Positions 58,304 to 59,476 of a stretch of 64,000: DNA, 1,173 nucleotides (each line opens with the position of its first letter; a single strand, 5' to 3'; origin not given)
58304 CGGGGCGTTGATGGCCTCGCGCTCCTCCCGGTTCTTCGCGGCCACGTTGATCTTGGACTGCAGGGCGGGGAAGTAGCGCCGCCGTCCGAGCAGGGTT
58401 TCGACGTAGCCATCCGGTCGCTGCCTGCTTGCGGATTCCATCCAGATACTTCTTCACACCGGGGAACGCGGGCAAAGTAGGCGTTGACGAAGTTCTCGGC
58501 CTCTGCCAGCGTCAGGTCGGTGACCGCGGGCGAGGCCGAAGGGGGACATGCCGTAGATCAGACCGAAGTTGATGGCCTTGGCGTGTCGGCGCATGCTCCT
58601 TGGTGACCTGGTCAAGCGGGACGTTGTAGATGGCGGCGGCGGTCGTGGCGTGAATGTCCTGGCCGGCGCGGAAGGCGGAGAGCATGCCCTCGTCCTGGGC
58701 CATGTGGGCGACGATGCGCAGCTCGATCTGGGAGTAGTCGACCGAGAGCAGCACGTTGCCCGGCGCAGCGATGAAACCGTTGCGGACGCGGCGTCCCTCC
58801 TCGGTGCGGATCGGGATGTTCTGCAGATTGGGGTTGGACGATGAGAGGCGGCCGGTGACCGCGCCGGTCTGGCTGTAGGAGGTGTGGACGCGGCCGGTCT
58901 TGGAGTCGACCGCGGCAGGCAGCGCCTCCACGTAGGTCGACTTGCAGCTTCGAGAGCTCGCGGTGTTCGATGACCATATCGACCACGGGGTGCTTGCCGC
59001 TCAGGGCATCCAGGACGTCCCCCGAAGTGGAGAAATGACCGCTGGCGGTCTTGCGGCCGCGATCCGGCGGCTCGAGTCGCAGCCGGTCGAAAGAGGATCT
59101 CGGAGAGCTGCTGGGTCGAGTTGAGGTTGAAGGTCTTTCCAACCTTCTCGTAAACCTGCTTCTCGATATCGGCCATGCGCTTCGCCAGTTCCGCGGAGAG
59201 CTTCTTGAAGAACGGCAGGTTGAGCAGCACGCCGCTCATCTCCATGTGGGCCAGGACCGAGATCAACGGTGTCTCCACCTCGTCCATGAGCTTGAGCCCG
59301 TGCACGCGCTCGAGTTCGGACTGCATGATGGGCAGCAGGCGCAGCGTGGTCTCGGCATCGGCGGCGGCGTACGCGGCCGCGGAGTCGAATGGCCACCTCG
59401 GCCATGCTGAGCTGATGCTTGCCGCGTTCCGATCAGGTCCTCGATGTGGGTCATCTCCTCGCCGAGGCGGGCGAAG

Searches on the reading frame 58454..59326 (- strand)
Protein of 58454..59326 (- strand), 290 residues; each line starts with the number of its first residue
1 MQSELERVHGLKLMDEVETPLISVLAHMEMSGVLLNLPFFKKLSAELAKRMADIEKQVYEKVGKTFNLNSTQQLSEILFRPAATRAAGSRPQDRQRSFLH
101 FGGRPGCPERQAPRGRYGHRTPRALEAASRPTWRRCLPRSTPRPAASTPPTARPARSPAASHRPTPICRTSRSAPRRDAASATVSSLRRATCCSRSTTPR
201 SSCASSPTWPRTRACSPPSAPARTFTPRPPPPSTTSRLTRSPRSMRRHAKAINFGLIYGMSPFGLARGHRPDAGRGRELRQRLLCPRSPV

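Call 106: search_protein_families(library=pfam, max_evalue=0.00001, proteins=[window:58454-59326:-])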
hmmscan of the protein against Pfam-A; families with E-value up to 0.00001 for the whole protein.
window:58454-59326:- (290 aa): 1 family
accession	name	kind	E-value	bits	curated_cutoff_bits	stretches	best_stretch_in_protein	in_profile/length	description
PF00476.26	DNA_pol_A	-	2e-17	63.7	34.3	2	40-82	4-46/381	DNA polymerase family A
